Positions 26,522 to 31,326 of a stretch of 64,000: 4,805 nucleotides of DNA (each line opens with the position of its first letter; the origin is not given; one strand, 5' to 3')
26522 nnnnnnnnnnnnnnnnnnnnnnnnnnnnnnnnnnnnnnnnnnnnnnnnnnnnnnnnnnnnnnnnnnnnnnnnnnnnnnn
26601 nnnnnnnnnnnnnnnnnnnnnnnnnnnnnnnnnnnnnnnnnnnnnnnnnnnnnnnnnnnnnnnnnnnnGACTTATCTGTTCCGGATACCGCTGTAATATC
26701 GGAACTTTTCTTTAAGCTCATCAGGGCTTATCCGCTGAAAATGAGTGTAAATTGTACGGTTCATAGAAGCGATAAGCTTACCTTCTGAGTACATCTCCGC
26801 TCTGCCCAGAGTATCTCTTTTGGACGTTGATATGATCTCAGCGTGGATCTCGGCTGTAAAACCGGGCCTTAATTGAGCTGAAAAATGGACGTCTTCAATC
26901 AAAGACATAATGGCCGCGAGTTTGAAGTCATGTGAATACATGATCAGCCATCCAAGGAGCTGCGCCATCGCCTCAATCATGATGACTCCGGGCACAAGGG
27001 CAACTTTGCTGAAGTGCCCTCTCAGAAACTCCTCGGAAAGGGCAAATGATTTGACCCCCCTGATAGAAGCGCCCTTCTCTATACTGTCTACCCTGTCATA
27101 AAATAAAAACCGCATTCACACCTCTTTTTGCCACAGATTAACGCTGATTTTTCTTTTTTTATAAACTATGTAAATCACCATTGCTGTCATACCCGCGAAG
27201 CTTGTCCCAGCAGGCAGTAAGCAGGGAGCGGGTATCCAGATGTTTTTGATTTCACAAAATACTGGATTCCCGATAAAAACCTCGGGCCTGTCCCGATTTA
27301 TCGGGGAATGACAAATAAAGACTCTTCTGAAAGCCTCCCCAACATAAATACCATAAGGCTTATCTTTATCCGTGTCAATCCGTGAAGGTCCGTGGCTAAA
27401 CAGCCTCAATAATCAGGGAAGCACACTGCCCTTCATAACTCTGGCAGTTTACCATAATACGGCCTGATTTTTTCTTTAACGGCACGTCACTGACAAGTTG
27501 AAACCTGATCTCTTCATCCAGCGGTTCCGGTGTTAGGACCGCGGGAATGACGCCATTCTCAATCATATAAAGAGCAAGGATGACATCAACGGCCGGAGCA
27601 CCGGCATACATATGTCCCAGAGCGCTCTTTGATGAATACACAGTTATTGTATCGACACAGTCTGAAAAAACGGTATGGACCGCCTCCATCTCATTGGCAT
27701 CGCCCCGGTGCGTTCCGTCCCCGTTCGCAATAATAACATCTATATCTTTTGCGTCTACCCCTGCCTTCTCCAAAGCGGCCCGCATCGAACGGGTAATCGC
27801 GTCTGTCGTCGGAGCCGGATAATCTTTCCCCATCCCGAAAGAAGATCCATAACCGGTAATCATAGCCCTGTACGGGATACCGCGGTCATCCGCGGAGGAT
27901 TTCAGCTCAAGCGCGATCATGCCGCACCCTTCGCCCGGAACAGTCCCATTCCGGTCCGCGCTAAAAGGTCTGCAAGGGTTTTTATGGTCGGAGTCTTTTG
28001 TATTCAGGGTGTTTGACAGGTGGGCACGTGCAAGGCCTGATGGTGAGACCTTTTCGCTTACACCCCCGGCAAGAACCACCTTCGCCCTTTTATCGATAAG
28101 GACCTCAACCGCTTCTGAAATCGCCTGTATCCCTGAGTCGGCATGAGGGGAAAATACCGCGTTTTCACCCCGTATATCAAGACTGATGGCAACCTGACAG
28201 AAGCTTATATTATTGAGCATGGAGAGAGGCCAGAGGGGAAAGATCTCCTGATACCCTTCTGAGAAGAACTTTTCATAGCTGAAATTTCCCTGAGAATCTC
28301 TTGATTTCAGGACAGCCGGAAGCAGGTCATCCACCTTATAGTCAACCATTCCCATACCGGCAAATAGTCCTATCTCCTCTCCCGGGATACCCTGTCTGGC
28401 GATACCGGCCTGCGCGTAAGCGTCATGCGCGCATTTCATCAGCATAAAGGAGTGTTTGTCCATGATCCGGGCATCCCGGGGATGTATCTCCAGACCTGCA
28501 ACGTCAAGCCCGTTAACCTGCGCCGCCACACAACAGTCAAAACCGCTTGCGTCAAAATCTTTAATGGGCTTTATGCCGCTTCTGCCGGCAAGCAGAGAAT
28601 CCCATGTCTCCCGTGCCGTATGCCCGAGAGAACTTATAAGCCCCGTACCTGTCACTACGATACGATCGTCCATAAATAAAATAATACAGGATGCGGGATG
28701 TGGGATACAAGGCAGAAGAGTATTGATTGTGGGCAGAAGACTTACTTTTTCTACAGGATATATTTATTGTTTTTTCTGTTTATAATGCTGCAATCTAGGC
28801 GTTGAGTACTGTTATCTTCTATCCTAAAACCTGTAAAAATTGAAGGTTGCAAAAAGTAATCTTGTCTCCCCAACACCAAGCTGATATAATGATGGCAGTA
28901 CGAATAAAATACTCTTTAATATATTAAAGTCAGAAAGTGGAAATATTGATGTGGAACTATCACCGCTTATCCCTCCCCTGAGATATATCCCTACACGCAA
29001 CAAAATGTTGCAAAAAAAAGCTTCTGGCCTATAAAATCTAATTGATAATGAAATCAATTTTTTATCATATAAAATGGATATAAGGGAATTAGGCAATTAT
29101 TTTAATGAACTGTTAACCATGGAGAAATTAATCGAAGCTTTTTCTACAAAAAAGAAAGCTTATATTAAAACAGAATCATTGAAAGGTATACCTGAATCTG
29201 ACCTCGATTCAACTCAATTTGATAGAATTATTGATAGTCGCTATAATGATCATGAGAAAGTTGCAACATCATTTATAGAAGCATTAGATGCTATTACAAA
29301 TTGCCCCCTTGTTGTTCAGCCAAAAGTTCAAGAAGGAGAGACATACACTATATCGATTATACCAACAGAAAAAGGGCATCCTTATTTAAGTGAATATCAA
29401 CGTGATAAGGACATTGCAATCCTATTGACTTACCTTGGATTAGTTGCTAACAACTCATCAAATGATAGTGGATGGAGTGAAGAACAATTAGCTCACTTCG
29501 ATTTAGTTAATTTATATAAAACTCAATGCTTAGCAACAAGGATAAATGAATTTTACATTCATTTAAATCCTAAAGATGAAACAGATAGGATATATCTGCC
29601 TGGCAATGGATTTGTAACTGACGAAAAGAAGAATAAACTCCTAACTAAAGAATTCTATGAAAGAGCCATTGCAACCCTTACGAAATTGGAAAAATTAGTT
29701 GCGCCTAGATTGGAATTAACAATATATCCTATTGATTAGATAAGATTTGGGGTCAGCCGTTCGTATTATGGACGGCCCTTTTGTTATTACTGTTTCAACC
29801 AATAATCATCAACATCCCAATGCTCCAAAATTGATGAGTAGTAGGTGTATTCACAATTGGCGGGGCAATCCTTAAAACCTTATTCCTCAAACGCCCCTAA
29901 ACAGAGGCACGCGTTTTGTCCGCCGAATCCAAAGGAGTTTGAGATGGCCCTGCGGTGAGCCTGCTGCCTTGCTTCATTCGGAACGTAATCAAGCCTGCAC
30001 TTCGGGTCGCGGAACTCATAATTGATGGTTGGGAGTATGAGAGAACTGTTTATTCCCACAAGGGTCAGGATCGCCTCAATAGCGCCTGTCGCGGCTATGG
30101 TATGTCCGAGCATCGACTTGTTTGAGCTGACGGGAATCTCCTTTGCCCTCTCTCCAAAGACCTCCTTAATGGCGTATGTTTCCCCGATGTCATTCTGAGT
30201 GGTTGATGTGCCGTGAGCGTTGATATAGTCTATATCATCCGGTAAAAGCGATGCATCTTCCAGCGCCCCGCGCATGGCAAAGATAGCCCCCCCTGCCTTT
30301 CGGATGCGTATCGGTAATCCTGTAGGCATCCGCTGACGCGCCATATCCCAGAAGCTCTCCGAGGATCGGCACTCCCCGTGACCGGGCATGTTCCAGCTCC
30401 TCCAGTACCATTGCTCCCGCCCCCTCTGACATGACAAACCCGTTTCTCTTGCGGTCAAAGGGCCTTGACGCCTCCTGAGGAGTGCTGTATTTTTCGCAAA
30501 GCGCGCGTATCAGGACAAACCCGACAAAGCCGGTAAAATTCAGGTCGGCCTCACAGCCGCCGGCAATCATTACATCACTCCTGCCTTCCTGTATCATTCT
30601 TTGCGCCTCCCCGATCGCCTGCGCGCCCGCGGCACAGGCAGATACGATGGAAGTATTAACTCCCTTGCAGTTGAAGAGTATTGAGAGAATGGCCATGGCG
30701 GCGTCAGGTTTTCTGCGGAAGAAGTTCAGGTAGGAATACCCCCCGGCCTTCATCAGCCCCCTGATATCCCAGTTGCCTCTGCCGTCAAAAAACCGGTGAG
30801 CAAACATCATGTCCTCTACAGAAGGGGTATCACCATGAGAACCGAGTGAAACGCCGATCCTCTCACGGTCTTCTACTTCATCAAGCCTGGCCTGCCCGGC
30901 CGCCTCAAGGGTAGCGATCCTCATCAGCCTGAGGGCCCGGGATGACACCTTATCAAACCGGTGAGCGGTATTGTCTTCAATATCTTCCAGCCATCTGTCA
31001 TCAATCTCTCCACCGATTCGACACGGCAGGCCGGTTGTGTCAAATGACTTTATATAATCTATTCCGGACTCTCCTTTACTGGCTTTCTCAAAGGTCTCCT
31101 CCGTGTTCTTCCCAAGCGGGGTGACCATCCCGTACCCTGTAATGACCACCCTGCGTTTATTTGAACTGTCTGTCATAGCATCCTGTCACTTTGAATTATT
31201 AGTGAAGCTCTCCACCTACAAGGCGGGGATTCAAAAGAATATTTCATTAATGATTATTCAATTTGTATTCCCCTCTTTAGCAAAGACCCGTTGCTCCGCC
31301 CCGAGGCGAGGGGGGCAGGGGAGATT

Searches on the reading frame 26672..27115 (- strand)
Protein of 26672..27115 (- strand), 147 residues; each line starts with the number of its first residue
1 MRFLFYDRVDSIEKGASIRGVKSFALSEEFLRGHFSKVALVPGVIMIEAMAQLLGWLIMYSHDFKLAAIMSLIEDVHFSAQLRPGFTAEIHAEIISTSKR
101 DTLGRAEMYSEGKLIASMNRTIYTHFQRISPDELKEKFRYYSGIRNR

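Call 4: search_protein_families(library=pfam, proteins=[window:26672-27115:-], max_evalue=0.01)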
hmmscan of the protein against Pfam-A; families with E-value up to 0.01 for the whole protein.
window:26672-27115:- (147 aa): 1 family
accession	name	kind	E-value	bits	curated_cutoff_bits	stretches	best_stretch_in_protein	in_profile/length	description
PF07977.19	FabA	-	1.8e-14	54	23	1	3-117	6-136/138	FabA-like domain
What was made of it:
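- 26672..27115 (-): DH1, a FabZ-like 3-hydroxyacyl-ACP dehydratase. It is translationally coupled to KS2 (3-nt gap). FabA domain 54 bits (call 4).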

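Call 20: search_protein_families(library=ncbifam, proteins=[window:26672-27115:-], max_evalue=0.00001)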
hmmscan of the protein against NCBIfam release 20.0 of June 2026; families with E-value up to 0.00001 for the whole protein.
window:26672-27115:- (147 aa): 3 families
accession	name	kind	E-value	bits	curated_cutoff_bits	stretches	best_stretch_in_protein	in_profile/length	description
NF000582.1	PRK00006.1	equivalog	6.2e-20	71.5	113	1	3-118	15-131/137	3-hydroxyacyl-ACP dehydratase FabZ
TIGR01750.1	fabZ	equivalog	1.8e-19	70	155.15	1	3-119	16-136/141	3-hydroxyacyl-ACP dehydratase FabZ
NF009667.0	PRK13188.1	equivalog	1.6e-17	63.3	465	1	3-117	336-452/464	bifunctional UDP-3-O-[3-hydroxymyristoyl] N-acetylglucosamine deacetylase/3-hydroxyacyl-ACP dehydratase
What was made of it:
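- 26672..27115 (-): FabZ NCBIfam hits (call 20).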

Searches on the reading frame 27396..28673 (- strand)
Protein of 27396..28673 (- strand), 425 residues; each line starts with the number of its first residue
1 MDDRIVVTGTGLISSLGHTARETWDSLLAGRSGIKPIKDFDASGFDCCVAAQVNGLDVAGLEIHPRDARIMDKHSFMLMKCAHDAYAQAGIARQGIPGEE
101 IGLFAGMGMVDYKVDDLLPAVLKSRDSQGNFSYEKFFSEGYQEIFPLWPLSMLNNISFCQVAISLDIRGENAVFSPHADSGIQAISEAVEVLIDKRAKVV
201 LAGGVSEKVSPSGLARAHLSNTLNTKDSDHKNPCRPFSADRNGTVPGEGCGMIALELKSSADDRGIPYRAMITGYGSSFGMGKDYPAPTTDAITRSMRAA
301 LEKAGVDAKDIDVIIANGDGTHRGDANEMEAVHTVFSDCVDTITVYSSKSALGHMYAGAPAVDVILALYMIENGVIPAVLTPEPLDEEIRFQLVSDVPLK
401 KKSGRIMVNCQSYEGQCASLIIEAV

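Call 5: search_protein_families(library=pfam, proteins=[window:27396-28673:-], max_evalue=0.01)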
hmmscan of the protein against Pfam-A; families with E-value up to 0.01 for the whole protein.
window:27396-28673:- (425 aa): 4 families
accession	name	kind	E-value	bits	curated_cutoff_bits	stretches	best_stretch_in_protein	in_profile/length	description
PF00109.32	ketoacyl-synt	-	7.6e-36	124.4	20.8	1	3-260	2-251/252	Beta-ketoacyl synthase, N-terminal domain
PF02801.28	Ketoacyl-synt_C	-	7.2e-25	87.7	20.8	1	270-380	2-116/119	Beta-ketoacyl synthase, C-terminal domain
PF00108.29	Thiolase_N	-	0.0042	16.9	26.4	0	179-211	86-117/260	Thiolase, N-terminal domain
PF22691.2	Thiolase_C_1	-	0.0085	16.3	28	0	286-314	13-41/144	Thiolase C-terminal domain-like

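Call 20: search_protein_families(library=ncbifam, proteins=[window:27396-28673:-], max_evalue=0.00001)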
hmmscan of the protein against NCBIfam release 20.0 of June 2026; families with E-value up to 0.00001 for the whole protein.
window:27396-28673:- (425 aa): 20 families
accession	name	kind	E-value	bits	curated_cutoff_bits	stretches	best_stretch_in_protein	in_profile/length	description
TIGR03150.1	fabF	equivalog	2.1e-73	247.3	493.75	1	4-422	2-406/407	beta-ketoacyl-ACP synthase II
NF005589.0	PRK07314.1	subfamily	1.9e-70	237.7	387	1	3-424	4-411/413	beta-ketoacyl-ACP synthase II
NF006274.0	PRK08439.1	equivalog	2.4e-54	184.7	621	1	4-422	3-403/406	beta-ketoacyl-ACP synthase II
NF004970.0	PRK06333.1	subfamily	1.5e-53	182.2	525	1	3-422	4-419/424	beta-ketoacyl-ACP synthase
NF005076.0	PRK06501.1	equivalog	6e-53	180.2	629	1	5-423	13-421/425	beta-ketoacyl-ACP synthase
NF005916.1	PRK07910.1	equivalog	2.6e-43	148.5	560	1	131-416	124-409/418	KasA/KasB family beta-ketoacyl-ACP synthase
NF006434.0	PRK08722.1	equivalog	1.2e-42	146.2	759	1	3-422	4-411/414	beta-ketoacyl-ACP synthase II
NF005935.0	PRK07967.1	equivalog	2.4e-40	138.6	630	1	4-423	3-402/406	beta-ketoacyl-ACP synthase I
NF006587.0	PRK09116.1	equivalog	3.5e-40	138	470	1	4-423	3-405/408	beta-ketoacyl-ACP synthase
NF005490.0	PRK07103.1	equivalog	2e-38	132.5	445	1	3-423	4-411/414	polyketide beta-ketoacyl:acyl carrier protein synthase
NF058662.1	cispenta_AmcF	equivalog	1.5e-37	129.5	325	1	173-402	124-347/369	cispentacin biosynthesis acyltransferase subunit AmcF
NF004618.0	PRK05952.1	equivalog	3.5e-34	118.4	455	2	163-417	130-375/384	beta-ketoacyl-ACP synthase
NF045894.1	PKS_plus_SDR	equivalog_domain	4.9e-31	107.3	1740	1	53-389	69-383/1515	type I polyketide synthase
NF006618.0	PRK09185.1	subfamily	2.5e-29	102.5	407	1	4-423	4-391/394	beta-ketoacyl-ACP synthase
TIGR02813.1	omega_3_PfaA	subfamily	1.9e-23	81.3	1010.1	1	152-380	180-407/2582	polyketide-type polyunsaturated fatty acid synthase PfaA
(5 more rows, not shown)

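Call 28: search_solved_structures(query=window:27396-28673:-, max_evalue=1e-20)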
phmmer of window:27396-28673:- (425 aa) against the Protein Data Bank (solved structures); distinct sequences matched with E-value up to 1e-20: 78 (the best 60 are shown).
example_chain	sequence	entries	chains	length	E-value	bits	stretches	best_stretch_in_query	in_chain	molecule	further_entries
4ls5_A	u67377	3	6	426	1.3e-44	155.9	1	3-422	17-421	3-oxoacyl-[acyl-carrier-protein] synthase 2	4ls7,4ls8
4ls6_A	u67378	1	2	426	1.6e-44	155.6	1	3-422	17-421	3-oxoacyl-[acyl-carrier-protein] synthase 2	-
2gqd_A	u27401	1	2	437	2.6e-42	148.3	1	3-384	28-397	3-oxoacyl-[acyl-carrier-protein] synthase 2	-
8z5c_A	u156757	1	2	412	1.3e-41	146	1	4-416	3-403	3-oxoacyl-[acyl-carrier-protein] synthase 2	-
3e60_A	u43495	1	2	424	3.5e-41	144.6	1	4-422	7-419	3-oxoacyl-[acyl-carrier-protein ] synthase II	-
1j3n_A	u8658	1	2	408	4.5e-41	144.2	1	4-420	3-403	3-oxoacyl-(acyl-carrier protein) synthase II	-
4qav_A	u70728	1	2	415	5.4e-41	144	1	4-381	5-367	3-oxoacyl-[acyl-carrier-protein] synthase 2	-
8z5e_A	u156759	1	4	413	8.5e-41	143.3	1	4-416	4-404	3-oxoacyl-[acyl-carrier-protein] synthase 2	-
8z5d_A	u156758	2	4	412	9.1e-41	143.3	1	4-416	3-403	3-oxoacyl-[acyl-carrier-protein] synthase 2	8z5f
5sxo_A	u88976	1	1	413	9.4e-41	143.2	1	4-422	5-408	3-oxoacyl-[acyl-carrier-protein] synthase 2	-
4jga_A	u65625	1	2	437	1.5e-40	142.6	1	2-424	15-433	3-oxoacyl-[acyl-carrier-protein] synthase 2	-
3o04_A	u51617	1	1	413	3.2e-40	141.5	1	4-422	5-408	beta-keto-acyl carrier protein synthase II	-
8cn8_A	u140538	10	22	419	2e-39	138.8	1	4-418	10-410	3-oxoacyl-[acyl-carrier-protein] synthase 2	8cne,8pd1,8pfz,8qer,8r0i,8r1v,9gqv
8pj0_A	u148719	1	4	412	2.2e-39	138.7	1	4-418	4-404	3-oxoacyl-[acyl-carrier-protein] synthase 2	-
3kzu_A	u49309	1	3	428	3.4e-39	138.1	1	4-422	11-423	3-oxoacyl-(Acyl-carrier-protein) synthase ii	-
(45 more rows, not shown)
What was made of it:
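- On Type II PKS KS-alpha/CLF heterodimer: PDB matches to act KS/CLF and Iga KS are weaker than those to FabF (call 28).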

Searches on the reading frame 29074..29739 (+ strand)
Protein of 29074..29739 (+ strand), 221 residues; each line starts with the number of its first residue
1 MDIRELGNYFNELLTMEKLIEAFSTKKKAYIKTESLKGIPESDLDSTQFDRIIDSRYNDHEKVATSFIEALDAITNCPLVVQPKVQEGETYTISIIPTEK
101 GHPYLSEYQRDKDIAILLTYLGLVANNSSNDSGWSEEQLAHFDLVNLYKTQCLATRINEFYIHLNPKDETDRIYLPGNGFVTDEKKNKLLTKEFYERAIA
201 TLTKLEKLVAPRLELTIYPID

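Call 5: search_protein_families(library=pfam, proteins=[window:29074-29739:+], max_evalue=0.01)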
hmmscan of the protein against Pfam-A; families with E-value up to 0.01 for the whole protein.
window:29074-29739:+ (221 aa): 0 families

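Call 21: search_protein_families(library=ncbifam, proteins=[window:29074-29739:+], max_evalue=0.01)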
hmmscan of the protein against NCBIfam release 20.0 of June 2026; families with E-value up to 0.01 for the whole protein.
window:29074-29739:+ (221 aa): 0 families
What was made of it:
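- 29074..29739 (+): Opposite-strand 221-aa ORF inserted between KS1 and CLF. It is not part of the system. It lies in a low-GC stretch and has its own terminator-like hairpin. No Pfam or NCBIfam hit (calls 5 and 21).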

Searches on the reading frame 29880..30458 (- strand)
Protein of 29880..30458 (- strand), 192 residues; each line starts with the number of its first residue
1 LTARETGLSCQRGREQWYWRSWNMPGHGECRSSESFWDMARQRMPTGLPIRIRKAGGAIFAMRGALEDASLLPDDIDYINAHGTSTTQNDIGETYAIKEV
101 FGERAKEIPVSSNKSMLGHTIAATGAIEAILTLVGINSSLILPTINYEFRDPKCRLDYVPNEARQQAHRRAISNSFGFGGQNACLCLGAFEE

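Call 5: search_protein_families(library=pfam, proteins=[window:29880-30458:-], max_evalue=0.01)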
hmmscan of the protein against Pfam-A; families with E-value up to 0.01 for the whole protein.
window:29880-30458:- (192 aa): 1 family
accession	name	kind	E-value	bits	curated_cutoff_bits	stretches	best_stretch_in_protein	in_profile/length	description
PF02801.28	Ketoacyl-synt_C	-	2.7e-27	95.6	20.8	1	56-148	25-119/119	Beta-ketoacyl synthase, C-terminal domain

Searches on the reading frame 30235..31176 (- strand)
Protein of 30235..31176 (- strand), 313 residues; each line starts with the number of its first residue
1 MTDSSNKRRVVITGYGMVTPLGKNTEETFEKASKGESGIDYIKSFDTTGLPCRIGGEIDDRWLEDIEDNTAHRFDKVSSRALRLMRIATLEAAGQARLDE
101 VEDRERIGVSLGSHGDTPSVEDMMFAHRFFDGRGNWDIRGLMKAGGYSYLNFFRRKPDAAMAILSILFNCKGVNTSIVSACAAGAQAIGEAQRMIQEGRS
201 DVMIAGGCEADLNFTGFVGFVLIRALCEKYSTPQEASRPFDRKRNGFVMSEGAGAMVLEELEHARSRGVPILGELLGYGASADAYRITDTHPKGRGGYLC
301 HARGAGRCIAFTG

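Call 5: search_protein_families(library=pfam, proteins=[window:30235-31176:-], max_evalue=0.01)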
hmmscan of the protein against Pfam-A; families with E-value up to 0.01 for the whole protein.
window:30235-31176:- (313 aa): 2 families
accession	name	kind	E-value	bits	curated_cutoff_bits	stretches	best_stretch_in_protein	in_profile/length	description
PF00109.32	ketoacyl-synt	-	5.9e-40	137.9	20.8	1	8-264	2-252/252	Beta-ketoacyl synthase, N-terminal domain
PF00108.29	Thiolase_N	-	0.00025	21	26.4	1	175-209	79-113/260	Thiolase, N-terminal domain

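Call 20: search_protein_families(library=ncbifam, proteins=[window:30235-31176:-], max_evalue=0.00001)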
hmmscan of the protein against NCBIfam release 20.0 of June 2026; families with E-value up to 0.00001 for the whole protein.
window:30235-31176:- (313 aa): 21 families
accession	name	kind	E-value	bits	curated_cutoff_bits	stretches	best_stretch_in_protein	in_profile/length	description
TIGR03150.1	fabF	equivalog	1.9e-73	247.5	493.75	1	8-300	1-280/407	beta-ketoacyl-ACP synthase II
NF005589.0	PRK07314.1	subfamily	3.6e-73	246.7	387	1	6-300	2-283/413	beta-ketoacyl-ACP synthase II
NF004970.0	PRK06333.1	subfamily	2.4e-63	214.5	525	1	6-300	2-293/424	beta-ketoacyl-ACP synthase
NF006274.0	PRK08439.1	equivalog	1.4e-56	192.1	621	1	8-294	2-275/406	beta-ketoacyl-ACP synthase II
NF005935.0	PRK07967.1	equivalog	4.8e-51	173.9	630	1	8-300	2-279/406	beta-ketoacyl-ACP synthase I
NF006434.0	PRK08722.1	equivalog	2.4e-50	171.6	759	1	6-300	2-283/414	beta-ketoacyl-ACP synthase II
NF006587.0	PRK09116.1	equivalog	1.9e-43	148.8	470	1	8-291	2-273/408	beta-ketoacyl-ACP synthase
NF005076.0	PRK06501.1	equivalog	3.3e-42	144.9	629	1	2-295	5-289/425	beta-ketoacyl-ACP synthase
NF005916.1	PRK07910.1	equivalog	4.6e-41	141.1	560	1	8-296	12-287/418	KasA/KasB family beta-ketoacyl-ACP synthase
NF005490.0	PRK07103.1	equivalog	4.7e-31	108.3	445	1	7-295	3-285/414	polyketide beta-ketoacyl:acyl carrier protein synthase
NF004618.0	PRK05952.1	equivalog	7.8e-30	104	455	1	149-295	115-255/384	beta-ketoacyl-ACP synthase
NF006618.0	PRK09185.1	subfamily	1.2e-25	90.4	407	1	8-297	3-264/394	beta-ketoacyl-ACP synthase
NF058662.1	cispenta_AmcF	equivalog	2.3e-25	89.4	325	1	175-296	123-237/369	cispentacin biosynthesis acyltransferase subunit AmcF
TIGR02813.1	omega_3_PfaA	subfamily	1.1e-11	42.3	1010.1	1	168-284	193-304/2582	polyketide-type polyunsaturated fatty acid synthase PfaA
NF004798.0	PRK06147.1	equivalog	8.4e-10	38.4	342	1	182-296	135-236/349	3-oxoacyl-(acyl carrier protein) synthase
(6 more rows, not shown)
